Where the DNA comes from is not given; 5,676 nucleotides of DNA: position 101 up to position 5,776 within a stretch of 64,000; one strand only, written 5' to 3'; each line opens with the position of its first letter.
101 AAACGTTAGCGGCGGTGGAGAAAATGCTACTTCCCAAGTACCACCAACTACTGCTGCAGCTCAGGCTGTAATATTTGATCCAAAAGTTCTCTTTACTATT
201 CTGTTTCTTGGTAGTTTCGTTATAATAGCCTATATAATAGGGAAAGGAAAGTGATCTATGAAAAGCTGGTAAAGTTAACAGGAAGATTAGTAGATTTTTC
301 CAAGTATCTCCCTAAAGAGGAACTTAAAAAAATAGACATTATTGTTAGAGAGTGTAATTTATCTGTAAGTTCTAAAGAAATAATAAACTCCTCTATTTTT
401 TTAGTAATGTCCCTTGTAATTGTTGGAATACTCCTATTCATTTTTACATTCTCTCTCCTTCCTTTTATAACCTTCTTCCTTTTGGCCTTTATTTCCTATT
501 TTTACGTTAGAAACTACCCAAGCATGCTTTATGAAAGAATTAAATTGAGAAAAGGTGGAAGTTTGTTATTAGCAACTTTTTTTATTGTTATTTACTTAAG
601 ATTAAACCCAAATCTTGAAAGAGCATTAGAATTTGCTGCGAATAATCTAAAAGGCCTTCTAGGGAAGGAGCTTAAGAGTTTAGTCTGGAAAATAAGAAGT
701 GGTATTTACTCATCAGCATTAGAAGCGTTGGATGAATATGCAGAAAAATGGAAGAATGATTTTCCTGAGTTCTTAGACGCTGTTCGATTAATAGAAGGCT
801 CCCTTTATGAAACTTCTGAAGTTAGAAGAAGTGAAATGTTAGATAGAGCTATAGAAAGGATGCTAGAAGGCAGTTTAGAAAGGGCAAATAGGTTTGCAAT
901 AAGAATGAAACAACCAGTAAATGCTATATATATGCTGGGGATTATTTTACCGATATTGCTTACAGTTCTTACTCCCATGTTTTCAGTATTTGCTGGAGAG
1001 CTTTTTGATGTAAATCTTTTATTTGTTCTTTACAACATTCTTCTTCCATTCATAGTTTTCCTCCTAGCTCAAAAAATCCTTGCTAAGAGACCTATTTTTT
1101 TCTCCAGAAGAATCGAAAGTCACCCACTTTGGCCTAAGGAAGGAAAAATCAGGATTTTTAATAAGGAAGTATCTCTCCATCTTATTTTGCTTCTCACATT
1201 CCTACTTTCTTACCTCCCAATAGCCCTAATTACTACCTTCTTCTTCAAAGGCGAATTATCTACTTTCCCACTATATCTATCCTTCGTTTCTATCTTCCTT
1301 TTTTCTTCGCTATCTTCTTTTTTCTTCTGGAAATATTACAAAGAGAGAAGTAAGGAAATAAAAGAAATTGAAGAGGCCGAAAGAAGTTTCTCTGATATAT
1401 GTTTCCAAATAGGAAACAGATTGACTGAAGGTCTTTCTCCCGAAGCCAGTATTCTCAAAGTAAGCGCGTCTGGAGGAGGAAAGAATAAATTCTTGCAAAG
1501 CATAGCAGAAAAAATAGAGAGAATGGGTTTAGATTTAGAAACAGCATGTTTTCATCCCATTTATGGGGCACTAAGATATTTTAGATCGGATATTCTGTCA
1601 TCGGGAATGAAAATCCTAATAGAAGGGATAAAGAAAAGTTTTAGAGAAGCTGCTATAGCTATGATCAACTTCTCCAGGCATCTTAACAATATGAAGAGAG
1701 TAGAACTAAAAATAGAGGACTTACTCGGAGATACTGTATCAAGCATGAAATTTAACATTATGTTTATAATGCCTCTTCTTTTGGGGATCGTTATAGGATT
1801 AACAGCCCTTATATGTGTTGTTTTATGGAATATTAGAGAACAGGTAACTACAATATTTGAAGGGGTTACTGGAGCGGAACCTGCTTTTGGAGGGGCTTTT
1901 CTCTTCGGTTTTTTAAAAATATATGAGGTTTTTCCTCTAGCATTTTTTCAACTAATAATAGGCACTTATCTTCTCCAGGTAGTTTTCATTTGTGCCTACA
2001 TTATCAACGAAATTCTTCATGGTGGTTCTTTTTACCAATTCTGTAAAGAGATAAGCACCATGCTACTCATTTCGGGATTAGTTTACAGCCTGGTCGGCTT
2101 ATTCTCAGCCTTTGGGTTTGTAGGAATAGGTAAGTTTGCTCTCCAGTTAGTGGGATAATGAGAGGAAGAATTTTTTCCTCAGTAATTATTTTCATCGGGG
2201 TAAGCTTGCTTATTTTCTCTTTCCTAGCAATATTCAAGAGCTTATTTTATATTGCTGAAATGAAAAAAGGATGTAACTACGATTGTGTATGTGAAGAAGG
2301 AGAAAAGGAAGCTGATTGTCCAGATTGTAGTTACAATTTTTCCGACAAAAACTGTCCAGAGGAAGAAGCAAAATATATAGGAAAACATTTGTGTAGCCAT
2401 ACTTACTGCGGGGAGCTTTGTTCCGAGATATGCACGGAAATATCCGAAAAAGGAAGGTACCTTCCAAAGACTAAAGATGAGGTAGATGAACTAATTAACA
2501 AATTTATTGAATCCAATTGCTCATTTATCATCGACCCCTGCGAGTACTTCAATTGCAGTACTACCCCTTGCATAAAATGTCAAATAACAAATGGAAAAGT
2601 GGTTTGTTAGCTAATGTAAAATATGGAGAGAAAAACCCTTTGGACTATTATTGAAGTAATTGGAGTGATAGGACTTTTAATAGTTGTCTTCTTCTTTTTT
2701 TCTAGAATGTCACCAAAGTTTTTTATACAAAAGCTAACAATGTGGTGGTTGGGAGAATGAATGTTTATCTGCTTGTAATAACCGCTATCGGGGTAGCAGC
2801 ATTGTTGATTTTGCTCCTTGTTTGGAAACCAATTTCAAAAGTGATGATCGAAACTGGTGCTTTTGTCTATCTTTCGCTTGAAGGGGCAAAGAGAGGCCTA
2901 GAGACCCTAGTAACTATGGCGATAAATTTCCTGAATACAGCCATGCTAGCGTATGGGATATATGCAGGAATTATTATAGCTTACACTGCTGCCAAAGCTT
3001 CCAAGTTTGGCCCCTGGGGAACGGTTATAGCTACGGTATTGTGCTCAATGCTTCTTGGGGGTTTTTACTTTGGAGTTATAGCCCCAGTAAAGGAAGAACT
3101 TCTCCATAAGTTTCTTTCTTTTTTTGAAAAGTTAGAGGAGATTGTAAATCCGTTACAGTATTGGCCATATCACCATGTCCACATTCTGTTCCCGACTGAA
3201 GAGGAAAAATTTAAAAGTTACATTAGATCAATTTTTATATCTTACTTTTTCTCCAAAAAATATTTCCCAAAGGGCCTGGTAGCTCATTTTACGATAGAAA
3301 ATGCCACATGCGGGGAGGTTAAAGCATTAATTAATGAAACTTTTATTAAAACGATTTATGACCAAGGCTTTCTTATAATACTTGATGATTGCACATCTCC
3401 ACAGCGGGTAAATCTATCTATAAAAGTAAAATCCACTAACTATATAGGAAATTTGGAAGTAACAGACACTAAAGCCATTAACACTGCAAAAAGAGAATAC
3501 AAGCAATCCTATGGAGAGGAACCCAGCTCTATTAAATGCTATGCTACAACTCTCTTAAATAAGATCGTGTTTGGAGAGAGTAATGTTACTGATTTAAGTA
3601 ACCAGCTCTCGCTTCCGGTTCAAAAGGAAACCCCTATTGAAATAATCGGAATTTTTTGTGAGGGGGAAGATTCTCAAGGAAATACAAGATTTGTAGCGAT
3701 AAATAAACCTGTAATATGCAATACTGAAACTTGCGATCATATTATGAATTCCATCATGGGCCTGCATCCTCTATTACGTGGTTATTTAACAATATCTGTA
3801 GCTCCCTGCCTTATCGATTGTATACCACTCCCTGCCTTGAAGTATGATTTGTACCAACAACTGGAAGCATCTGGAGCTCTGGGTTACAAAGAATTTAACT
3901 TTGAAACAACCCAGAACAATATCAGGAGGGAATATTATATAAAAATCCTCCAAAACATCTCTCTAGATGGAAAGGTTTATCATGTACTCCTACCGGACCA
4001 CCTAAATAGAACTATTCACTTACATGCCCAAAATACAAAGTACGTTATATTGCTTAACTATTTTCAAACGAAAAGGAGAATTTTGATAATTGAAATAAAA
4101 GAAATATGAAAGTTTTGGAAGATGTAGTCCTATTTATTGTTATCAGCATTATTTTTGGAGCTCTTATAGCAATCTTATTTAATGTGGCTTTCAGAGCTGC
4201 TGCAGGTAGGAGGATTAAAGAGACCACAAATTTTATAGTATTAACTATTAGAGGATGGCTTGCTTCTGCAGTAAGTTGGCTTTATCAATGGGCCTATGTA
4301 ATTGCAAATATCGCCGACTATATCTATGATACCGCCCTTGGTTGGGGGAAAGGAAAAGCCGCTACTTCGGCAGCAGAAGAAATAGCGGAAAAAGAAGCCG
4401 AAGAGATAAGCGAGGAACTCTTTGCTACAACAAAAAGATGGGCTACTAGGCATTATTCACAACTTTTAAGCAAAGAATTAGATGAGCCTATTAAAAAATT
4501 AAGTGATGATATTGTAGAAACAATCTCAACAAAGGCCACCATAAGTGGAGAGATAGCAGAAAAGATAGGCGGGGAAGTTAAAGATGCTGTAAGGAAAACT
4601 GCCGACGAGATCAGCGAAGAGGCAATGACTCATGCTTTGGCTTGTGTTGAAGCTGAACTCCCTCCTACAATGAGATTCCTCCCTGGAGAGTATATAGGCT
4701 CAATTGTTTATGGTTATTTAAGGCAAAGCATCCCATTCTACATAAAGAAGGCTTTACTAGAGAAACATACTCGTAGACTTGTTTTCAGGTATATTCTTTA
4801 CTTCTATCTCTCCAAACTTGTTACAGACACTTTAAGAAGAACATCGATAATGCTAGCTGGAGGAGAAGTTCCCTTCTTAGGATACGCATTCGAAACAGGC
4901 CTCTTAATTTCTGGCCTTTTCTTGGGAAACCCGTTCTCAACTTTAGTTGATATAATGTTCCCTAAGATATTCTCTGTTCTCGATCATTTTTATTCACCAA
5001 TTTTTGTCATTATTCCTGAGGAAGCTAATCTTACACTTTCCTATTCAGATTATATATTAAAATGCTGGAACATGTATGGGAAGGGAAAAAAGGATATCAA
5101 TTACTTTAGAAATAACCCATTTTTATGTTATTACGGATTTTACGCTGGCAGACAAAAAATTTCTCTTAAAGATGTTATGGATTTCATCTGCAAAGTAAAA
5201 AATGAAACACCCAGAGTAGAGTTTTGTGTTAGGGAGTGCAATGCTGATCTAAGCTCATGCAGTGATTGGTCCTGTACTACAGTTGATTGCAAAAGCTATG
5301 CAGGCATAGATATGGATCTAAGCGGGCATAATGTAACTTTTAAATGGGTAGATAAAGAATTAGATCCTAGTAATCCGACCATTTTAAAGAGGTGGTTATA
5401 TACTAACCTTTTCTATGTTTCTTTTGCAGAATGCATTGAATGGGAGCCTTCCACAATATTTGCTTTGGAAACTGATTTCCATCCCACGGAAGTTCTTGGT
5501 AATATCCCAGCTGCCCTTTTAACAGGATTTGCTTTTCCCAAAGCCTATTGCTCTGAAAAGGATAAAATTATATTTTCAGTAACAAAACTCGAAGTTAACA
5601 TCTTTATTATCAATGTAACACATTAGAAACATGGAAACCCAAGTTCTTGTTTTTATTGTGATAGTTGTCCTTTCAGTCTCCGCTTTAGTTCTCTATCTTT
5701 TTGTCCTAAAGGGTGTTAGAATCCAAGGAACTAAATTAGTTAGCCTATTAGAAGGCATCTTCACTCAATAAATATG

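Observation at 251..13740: Long operon: FlaJ-like platform protein plus ~10 anchored Cys-rich proteins and a 1144-aa giant, a candidate undescribed archaeal surface-filament/adhesion system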

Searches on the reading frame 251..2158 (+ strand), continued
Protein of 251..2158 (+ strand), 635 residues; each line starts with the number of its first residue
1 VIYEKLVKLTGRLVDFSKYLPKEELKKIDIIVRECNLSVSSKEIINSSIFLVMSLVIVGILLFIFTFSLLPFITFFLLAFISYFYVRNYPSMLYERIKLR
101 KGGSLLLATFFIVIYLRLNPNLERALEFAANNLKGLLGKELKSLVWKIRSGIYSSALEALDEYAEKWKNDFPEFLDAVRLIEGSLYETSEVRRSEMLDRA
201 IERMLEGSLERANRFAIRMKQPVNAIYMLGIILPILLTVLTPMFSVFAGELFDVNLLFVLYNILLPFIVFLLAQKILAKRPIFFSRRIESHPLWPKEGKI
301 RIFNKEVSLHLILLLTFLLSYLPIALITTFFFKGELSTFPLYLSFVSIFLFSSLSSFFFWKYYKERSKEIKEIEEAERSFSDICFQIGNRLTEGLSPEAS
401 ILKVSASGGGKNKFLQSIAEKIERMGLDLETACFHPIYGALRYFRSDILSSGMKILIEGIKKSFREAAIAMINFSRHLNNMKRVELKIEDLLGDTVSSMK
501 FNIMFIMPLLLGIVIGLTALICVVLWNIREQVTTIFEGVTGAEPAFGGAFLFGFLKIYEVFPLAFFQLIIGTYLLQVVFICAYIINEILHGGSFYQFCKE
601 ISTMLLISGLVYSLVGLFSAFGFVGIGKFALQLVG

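Call 82: search_protein_families(library=ncbifam, proteins=[L006:6032-8326:+, L006:9851-12019:+], max_evalue=0.01)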
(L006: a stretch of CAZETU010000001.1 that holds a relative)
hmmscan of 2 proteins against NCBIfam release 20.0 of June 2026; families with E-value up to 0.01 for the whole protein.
L006:6032-8326:+ (764 aa): 15 families
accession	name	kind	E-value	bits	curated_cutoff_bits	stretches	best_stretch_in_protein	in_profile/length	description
NF058587.1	archaellum_moto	equivalog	4.7e-39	134.5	550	1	302-704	117-500/527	archaellum flagellar ATPase motor FlaI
TIGR03819.1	heli_sec_ATPase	hypoth_equivalog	2.4e-37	128.9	373.15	1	310-590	30-297/340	TadA family conjugal transfer-associated ATPase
TIGR02788.1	VirB11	equivalog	2.8e-19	69.3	249.95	1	339-592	2-264/308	P-type DNA transfer ATPase VirB11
TIGR02782.1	TrbB_P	equivalog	7.1e-19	68.2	304.55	1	335-590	14-252/303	P-type conjugative transfer ATPase TrbB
NF053672.1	bindosome_BasE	exception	2.3e-18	66.2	1000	1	317-712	124-502/512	bindosome assembly system ATPase subunit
NF010469.0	PRK13894.1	subfamily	2.1e-13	50.3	508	1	328-590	21-264/320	conjugal transfer ATPase TrbB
NF010425.0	PRK13851.1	equivalog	2.4e-12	46.4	461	1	456-590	154-280/344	type IV secretion system protein VirB11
NF010475.0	PRK13900.1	equivalog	1.3e-10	40.9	389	1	458-586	154-275/333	type IV secretion system ATPase VirB11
NF041000.1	ATPase_ComGA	equivalog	1.5e-10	40.5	300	1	466-608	130-259/267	competence type IV pilus ATPase ComGA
NF010407.0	PRK13833.1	subfamily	3.7e-09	36.5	499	1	393-590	76-259/323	conjugal transfer protein TrbB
TIGR02525.1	plasmid_TraJ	equivalog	1.8e-06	27.2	368.3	1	461-597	146-276/372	plasmid transfer ATPase TraJ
TIGR02533.1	type_II_gspE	equivalog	5.1e-05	22.1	630.25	1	462-596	241-361/486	type II secretion system ATPase GspE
TIGR01420.1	pilT_fam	subfamily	0.0001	21.7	319.1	1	467-591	125-240/343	PilT/PilU family type 4a pilus ATPase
NF053534.1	T4PilAsmATPsTfpB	equivalog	0.0002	19.9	850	1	466-611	338-469/584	type IV pilus assembly ATPase TfpB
NF007755.0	PRK10436.1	equivalog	0.00047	18.9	617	1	446-601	201-342/465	type II secretion system protein GspE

L006:9851-12019:+ (722 aa): 0 families

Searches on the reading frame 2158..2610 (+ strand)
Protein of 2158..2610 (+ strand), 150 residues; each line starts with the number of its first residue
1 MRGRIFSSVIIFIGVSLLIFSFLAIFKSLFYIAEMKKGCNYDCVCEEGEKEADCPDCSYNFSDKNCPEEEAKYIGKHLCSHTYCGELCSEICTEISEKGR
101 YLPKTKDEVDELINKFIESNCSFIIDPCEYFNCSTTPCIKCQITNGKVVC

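Call 3: search_protein_families(library=pfam, proteins=[window:2158-2610:+], max_evalue=1)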
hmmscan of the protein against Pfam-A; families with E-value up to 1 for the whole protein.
window:2158-2610:+ (150 aa): 1 family
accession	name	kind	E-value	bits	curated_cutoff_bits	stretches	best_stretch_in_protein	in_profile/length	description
PF04867.17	DUF643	-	0.05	14.7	25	1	70-126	15-71/114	Protein of unknown function (DUF643)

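Call 10: search_protein_families(library=ncbifam, proteins=[window:2158-2610:+], max_evalue=1)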
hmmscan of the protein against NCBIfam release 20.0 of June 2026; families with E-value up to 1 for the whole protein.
window:2158-2610:+ (150 aa): 0 families

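Call 38: find_encoding_contigs(protein=window:2158-2610:+, flank=10000, max_places=4)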
Protein window:2158-2610:+ (150 aa): 2 contigs read that carry it; 1 place shown.
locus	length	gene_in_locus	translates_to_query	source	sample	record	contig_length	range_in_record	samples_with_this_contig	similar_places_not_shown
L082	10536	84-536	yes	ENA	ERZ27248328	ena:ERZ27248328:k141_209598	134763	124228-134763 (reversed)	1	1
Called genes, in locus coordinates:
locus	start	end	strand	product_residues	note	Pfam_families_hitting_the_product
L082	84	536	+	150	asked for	-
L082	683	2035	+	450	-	-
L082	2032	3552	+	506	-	-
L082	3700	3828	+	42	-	-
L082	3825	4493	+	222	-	-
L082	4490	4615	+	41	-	-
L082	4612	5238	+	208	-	-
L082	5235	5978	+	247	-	-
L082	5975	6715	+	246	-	-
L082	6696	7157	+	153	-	-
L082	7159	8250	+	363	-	-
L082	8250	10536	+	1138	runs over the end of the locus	PF10102:DUF2341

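Call 90: search_protein_families(library=phrogs, proteins=[window:2158-2610:+], max_evalue=0.01)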
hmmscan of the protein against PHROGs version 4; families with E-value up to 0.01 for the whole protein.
window:2158-2610:+ (150 aa): 0 families

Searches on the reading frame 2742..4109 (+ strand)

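Call 3: search_protein_families(library=pfam, proteins=[window:2742-4109:+], max_evalue=1)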
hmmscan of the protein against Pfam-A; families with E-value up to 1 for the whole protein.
window:2742-4109:+ (455 aa): 0 families

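Call 10: search_protein_families(library=ncbifam, proteins=[window:2742-4109:+], max_evalue=1)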
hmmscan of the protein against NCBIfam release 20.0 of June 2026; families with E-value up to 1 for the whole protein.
window:2742-4109:+ (455 aa): 2 families
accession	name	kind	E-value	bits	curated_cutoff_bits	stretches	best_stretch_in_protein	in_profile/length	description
NF033463.1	polymyxin_MCR5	exception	0.073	11.7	1250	1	8-85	70-146/547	MCR-5 family phosphoethanolamine--lipid A transferase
NF010763.0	PRK14166.1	equivalog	0.68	8.9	501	0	336-368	115-147/282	bifunctional 5,10-methylene-tetrahydrofolate dehydrogenase/ 5,10-methylene-tetrahydrofolate cyclohydrolase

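Call 90: search_protein_families(library=phrogs, proteins=[window:2742-4109:+], max_evalue=0.01)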
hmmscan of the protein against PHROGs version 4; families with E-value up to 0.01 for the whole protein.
window:2742-4109:+ (455 aa): 0 families

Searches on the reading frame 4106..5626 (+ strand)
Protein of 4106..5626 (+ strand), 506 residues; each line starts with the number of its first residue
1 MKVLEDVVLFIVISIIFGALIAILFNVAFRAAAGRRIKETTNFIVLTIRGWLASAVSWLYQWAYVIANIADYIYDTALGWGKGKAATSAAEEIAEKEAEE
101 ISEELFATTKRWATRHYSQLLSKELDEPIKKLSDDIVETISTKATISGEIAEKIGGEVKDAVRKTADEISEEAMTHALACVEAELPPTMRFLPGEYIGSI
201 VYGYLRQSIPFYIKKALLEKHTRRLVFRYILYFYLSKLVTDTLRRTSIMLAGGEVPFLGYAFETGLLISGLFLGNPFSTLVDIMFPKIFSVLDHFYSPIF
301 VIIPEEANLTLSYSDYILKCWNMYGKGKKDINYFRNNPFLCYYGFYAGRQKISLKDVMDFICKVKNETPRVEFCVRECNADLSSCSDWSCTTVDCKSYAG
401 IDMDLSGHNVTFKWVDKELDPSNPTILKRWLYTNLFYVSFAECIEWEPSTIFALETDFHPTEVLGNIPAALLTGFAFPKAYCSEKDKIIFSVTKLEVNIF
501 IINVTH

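Call 3: search_protein_families(library=pfam, proteins=[window:4106-5626:+], max_evalue=1)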
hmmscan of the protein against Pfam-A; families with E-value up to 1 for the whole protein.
window:4106-5626:+ (506 aa): 1 family
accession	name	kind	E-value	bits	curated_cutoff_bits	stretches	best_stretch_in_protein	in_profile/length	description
PF04286.17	DUF445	-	0.039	14.3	33.8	1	89-171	236-317/368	Protein of unknown function (DUF445)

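Call 10: search_protein_families(library=ncbifam, proteins=[window:4106-5626:+], max_evalue=1)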
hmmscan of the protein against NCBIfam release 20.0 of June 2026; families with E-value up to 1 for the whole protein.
window:4106-5626:+ (506 aa): 1 family
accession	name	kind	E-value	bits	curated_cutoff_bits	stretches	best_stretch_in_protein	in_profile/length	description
NF009915.0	PRK13375.1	equivalog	0.0054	15.4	413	1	15-67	286-337/425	mannosyltransferase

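Call 90: search_protein_families(library=phrogs, proteins=[window:4106-5626:+], max_evalue=0.01)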
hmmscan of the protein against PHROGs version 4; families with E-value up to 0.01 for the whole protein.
window:4106-5626:+ (506 aa): 0 families
